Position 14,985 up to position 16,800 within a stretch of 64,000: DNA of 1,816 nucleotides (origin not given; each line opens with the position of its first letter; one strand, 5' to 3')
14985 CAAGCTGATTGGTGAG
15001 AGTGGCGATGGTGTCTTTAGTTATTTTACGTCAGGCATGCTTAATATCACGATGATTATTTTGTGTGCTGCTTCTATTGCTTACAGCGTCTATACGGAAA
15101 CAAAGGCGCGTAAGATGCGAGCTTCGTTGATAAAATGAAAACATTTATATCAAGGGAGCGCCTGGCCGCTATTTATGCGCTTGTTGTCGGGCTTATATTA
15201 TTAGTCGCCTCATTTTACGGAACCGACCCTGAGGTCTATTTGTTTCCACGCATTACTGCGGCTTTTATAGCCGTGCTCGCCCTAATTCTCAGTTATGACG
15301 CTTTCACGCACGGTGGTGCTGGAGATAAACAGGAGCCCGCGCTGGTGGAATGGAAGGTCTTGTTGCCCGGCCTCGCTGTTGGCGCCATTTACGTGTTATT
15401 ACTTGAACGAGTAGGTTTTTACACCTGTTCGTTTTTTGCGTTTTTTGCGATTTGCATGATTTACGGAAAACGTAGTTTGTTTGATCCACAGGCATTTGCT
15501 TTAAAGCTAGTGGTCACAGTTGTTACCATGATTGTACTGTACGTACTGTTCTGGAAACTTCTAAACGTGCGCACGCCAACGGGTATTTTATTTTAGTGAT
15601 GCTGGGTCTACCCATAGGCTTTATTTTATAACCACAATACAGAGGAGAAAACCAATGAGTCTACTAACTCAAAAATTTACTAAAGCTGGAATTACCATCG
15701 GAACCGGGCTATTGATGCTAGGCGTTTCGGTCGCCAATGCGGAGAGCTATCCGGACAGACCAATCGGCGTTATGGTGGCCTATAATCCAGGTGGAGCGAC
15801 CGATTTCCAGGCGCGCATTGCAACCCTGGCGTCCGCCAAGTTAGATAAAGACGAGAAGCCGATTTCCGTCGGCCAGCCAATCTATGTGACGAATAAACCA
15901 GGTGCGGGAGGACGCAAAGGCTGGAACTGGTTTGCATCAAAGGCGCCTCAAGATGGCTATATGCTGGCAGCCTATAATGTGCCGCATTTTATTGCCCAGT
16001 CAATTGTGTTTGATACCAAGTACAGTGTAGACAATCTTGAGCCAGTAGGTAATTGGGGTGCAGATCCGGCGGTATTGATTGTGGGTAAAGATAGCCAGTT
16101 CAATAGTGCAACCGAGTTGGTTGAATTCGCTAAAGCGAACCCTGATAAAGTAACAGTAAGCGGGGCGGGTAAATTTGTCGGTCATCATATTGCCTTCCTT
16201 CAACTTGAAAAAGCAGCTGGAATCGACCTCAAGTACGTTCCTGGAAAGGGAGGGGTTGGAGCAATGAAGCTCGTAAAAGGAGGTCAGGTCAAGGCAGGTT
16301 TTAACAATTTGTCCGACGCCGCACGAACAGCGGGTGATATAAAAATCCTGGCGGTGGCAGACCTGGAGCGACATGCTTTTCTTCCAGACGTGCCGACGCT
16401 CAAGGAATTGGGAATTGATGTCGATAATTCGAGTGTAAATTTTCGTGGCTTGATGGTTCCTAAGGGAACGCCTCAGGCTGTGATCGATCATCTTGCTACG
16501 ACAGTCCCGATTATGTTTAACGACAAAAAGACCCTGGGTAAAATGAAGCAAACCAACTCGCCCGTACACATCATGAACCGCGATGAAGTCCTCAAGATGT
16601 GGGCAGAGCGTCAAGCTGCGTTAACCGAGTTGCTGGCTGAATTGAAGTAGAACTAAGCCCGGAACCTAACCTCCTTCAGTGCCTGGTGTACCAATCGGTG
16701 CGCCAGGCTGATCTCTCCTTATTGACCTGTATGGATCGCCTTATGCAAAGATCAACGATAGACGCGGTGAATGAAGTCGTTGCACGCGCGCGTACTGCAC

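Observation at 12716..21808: Predicted sulfoacetate degradation cluster using a TTT importer: GntR, tctABC, SauS-like, SauT-like, xsc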

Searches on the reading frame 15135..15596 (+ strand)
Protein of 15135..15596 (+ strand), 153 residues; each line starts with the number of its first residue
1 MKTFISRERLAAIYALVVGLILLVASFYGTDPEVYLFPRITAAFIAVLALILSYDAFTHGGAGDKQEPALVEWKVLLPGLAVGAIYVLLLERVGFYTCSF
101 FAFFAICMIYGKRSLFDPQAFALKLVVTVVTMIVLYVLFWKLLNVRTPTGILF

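Call 3: search_protein_families(library=pfam, proteins=[window:15135-15596:+])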
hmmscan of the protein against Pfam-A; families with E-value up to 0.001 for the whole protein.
window:15135-15596:+ (153 aa): 1 family
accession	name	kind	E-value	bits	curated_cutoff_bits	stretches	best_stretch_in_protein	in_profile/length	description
PF07331.16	TctB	-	3.6e-12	47.1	29.1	1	17-148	2-137/137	Tripartite tricarboxylate transporter TctB family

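Call 4: search_protein_families(library=ncbifam, proteins=[window:15135-15596:+])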
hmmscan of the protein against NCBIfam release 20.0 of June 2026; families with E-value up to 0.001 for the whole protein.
window:15135-15596:+ (153 aa): 0 families

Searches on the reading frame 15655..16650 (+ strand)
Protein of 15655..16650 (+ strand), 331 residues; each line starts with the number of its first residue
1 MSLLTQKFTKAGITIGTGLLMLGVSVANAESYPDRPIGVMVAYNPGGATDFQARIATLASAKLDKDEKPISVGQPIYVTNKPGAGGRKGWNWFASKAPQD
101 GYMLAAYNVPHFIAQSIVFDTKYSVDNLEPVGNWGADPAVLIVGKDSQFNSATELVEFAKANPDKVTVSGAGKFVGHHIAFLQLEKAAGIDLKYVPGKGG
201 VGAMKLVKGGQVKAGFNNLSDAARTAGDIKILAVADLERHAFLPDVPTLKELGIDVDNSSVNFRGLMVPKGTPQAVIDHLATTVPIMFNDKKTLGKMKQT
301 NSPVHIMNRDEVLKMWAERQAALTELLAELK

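Call 3: search_protein_families(library=pfam, proteins=[window:15655-16650:+])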
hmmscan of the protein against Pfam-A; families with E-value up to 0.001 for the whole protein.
window:15655-16650:+ (331 aa): 1 family
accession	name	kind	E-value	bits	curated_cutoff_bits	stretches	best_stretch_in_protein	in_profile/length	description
PF03401.19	TctC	-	1.1e-35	123.9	27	1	72-317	13-259/274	Tripartite tricarboxylate transporter family receptor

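Call 4: search_protein_families(library=ncbifam, proteins=[window:15655-16650:+])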
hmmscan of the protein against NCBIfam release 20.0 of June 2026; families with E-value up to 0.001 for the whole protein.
window:15655-16650:+ (331 aa): 0 families

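Call 21: find_homologous_proteins(query=window:15655-16647:+, max_evalue=1e-20)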
Query window:15655-16647:+ (331 aa): 5196 proteins with E <= 1e-20 among 8000 candidates; the best 120 are listed.
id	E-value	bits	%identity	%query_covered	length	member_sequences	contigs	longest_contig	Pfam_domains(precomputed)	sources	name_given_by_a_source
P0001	6.0e-217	737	100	100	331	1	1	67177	PF03401.19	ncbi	-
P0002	1.1e-212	723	98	100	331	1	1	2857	PF03401.19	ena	-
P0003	2.2e-203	692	94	100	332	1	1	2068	PF03401.19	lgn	-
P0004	7.0e-203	691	93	100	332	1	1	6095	PF03401.19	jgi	jgi:tripartite-type tricarboxylate transporter receptor subunit TctC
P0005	9.4e-203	690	93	100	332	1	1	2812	PF03401.19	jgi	jgi:tripartite-type tricarboxylate transporter receptor subunit TctC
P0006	5.5e-201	684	92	100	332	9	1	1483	PF03401.19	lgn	-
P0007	7.8e-199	677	92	100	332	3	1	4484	PF03401.19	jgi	-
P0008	1.6e-198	676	91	100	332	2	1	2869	PF03401.19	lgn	-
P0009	8.1e-198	674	90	100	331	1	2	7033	PF03401.19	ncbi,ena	-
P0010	2.6e-197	672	89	100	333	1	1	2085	PF03401.19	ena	-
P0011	4.0e-195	665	89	100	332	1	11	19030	PF03401.19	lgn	-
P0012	1.7e-194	663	89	100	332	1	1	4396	PF03401.19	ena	-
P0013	5.7e-194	661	89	100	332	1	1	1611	PF03401.19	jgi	jgi:tripartite-type tricarboxylate transporter receptor subunit TctC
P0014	9.8e-194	661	88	100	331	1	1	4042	PF03401.19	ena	-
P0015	5.1e-184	629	84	100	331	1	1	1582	PF03401.19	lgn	-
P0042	3.5e-173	593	81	100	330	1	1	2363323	PF03401.19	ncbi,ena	-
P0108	1.9e-162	558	77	98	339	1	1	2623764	PF03401.19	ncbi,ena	-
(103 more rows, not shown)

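Call 22: search_solved_structures(query=window:15655-16647:+, max_evalue=0.00001)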
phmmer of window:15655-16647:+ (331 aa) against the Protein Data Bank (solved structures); distinct sequences matched with E-value up to 0.00001: 11.
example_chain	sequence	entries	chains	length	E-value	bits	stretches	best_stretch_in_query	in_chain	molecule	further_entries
2f5x_A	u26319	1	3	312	8.3e-32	113.6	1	30-305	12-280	BugD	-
2dvz_A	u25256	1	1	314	2.7e-27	98.8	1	28-300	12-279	Putative exported protein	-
25hk_A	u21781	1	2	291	6.4e-27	97.6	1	29-326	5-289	Tripartite tricarboxylate transporter substrate binding protein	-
4x9t_A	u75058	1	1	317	1.8e-26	96.1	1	12-284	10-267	Uncharacterized protein UPF0065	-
2qpq_A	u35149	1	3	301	8.4e-25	90.6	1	31-283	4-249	protein Bug27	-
7ndr_A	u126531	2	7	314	1.5e-24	89.8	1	33-284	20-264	Tripartite tricarboxylate transporter substrate binding protein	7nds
8hka_A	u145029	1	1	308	3e-24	88.8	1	37-280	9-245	Periplasmic terephthalate binding protein (TBP)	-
8hk9_D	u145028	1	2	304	4.3e-24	88.3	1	38-280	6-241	Periplasmic terephthalate binding protein (TBP)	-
8hkb_A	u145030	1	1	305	2.7e-23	85.7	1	37-280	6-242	Periplasmic terephthalate binding protein (TBP)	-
6hke_A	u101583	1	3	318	2.7e-18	69.2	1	31-285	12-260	Possible TctC subunit of the Tripartite Tricarboxylate Transport(TTT) Family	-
5oei_A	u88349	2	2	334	9.7e-17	64.1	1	30-297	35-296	Uncharacterized protein family UPF0065:Tat pathway signal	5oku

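Call 27: find_encoding_contigs(protein=P0001, flank=10000, max_places=3)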
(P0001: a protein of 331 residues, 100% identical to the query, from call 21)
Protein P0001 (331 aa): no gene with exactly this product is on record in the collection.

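Call 28: find_encoding_contigs(protein=P0042, flank=10000, max_places=2)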
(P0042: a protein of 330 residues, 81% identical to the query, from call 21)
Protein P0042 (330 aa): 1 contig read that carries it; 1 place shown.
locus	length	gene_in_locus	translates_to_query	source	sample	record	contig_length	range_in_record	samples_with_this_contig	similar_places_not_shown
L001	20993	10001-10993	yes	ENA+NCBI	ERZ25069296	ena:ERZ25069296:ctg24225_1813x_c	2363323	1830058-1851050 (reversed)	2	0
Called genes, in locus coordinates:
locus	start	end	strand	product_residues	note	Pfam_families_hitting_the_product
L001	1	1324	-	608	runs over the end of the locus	PF00009:GTP_EFTU, PF01926:MMR_HSR1 (weak), PF22042:EF-G_D2 (weak), PF03144:GTP_EFTU_D2, PF00679:EFG_C, PF21018:BipA_C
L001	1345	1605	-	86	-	PF00076:RRM_1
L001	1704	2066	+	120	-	-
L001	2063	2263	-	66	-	PF00313:CSD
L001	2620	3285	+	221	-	PF12762:DDE_Tnp_IS1595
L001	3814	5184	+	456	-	PF01235:Na_Ala_symp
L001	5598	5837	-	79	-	-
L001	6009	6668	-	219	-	-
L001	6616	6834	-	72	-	-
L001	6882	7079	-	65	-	-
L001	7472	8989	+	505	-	PF01970:TctA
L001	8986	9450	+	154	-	PF07331:TctB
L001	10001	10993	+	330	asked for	PF03401:TctC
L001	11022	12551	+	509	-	PF00171:Aldedh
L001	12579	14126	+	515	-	PF00501:AMP-binding, PF13193:AMP-binding_C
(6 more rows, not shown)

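Call 29: find_encoding_contigs(protein=P0108, flank=10000, max_places=2)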
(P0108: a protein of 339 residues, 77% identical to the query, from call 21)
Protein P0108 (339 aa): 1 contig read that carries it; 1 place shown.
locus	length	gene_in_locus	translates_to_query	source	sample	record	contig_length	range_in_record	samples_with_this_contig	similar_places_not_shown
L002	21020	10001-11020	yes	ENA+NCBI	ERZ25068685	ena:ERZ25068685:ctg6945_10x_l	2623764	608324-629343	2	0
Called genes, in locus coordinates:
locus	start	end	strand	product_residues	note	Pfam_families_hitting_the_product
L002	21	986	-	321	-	PF03446:NAD_binding_2, PF03807:F420_oxidored (weak), PF14833:NAD_binding_11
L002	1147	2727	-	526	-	-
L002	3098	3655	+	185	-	PF18306:LDcluster4, PF03641:Lysine_decarbox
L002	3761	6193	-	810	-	PF01266:DAO, PF16350:FAO_M, PF01571:GCV_T, PF08669:GCV_T_C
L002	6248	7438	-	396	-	PF00155:Aminotran_1_2, PF01053:Cys_Met_Meta_PP (weak), PF01041:DegT_DnrJ_EryC1 (weak)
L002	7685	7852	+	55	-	-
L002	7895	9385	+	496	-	PF01970:TctA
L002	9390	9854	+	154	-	PF07331:TctB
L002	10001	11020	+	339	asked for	PF03401:TctC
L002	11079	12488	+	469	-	PF00171:Aldedh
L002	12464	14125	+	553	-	PF00501:AMP-binding, PF13193:AMP-binding_C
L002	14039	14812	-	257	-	PF01061:ABC2_membrane, PF12698:ABC2_membrane_3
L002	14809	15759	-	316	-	PF13175:AAA_15 (faint), PF00005:ABC_tran, PF13304:AAA_21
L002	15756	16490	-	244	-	-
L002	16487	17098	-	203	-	PF00551:Formyl_trans_N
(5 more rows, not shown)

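Call 84: find_encoding_contigs(protein=P0011, flank=10000, max_places=2)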
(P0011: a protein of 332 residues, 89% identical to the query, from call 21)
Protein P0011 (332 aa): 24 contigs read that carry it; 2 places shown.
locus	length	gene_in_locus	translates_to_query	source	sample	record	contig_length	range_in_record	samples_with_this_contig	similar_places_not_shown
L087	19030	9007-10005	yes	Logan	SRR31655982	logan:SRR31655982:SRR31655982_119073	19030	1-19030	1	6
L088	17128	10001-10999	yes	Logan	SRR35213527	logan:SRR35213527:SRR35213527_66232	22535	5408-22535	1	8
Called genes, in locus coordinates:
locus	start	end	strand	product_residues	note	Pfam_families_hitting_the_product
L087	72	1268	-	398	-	-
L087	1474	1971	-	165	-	-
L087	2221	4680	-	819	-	PF01266:DAO, PF01494:FAD_binding_3 (faint), PF07992:Pyr_redox_2 (faint), PF16350:FAO_M, PF01571:GCV_T, PF08669:GCV_T_C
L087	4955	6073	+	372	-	PF05222:AlaDh_PNT_N, PF03446:NAD_binding_2 (faint), PF01262:AlaDh_PNT_C, PF07992:Pyr_redox_2 (weak), PF02826:2-Hacid_dh_C (weak)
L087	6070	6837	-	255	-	PF00392:GntR, PF07702:UTRA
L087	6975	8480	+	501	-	PF01970:TctA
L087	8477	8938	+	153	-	PF07331:TctB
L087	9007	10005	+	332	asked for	PF03401:TctC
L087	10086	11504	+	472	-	PF00171:Aldedh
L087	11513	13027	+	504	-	PF00501:AMP-binding, PF13193:AMP-binding_C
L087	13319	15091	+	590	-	PF02776:TPP_enzyme_N, PF00205:TPP_enzyme_M, PF02775:TPP_enzyme_C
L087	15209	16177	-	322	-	-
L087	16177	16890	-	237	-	PF13441:Gly-zipper_YMGG, PF08239:SH3_3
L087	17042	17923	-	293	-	PF03372:Exo_endo_phos, PF23226:Exo_endo_phos_PGAP2IP (faint)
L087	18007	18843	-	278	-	PF23023:Anti-Pycsar_Apyc1, PF00753:Lactamase_B (weak), PF12706:Lactamase_B_2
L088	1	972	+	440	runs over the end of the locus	PF00764:Arginosuc_synth, PF20979:Arginosuc_syn_C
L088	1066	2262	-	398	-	-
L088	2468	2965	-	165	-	-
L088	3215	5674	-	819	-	PF01266:DAO, PF01494:FAD_binding_3 (faint), PF07992:Pyr_redox_2 (faint), PF16350:FAO_M, PF01571:GCV_T, PF08669:GCV_T_C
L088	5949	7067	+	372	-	PF05222:AlaDh_PNT_N, PF03446:NAD_binding_2 (faint), PF01262:AlaDh_PNT_C, PF07992:Pyr_redox_2 (weak), PF02826:2-Hacid_dh_C (weak)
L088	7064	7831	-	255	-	PF00392:GntR, PF07702:UTRA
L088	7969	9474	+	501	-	PF01970:TctA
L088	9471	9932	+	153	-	PF07331:TctB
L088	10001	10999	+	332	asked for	PF03401:TctC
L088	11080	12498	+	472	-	PF00171:Aldedh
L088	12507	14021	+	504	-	PF00501:AMP-binding, PF13193:AMP-binding_C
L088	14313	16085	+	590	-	PF02776:TPP_enzyme_N, PF00205:TPP_enzyme_M, PF02775:TPP_enzyme_C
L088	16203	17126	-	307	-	?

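Call 85: find_encoding_contigs(protein=P0009, flank=10000, max_places=2)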
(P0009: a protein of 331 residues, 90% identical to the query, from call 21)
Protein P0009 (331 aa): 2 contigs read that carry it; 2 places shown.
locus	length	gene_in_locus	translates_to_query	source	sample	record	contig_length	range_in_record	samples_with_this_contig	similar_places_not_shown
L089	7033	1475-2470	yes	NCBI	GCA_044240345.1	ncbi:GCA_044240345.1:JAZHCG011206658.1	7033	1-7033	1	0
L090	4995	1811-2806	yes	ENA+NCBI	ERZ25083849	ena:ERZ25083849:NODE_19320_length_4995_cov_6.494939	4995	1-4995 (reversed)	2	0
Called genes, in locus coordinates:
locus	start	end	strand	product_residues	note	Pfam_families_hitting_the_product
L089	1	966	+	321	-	?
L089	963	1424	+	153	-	PF07331:TctB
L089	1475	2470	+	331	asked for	PF03401:TctC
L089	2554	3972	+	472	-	PF00171:Aldedh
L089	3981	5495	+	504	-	PF00501:AMP-binding, PF13193:AMP-binding_C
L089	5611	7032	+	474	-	?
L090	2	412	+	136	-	?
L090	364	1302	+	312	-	PF01970:TctA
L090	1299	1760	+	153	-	PF07331:TctB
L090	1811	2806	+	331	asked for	PF03401:TctC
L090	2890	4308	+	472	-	PF00171:Aldedh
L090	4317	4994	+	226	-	?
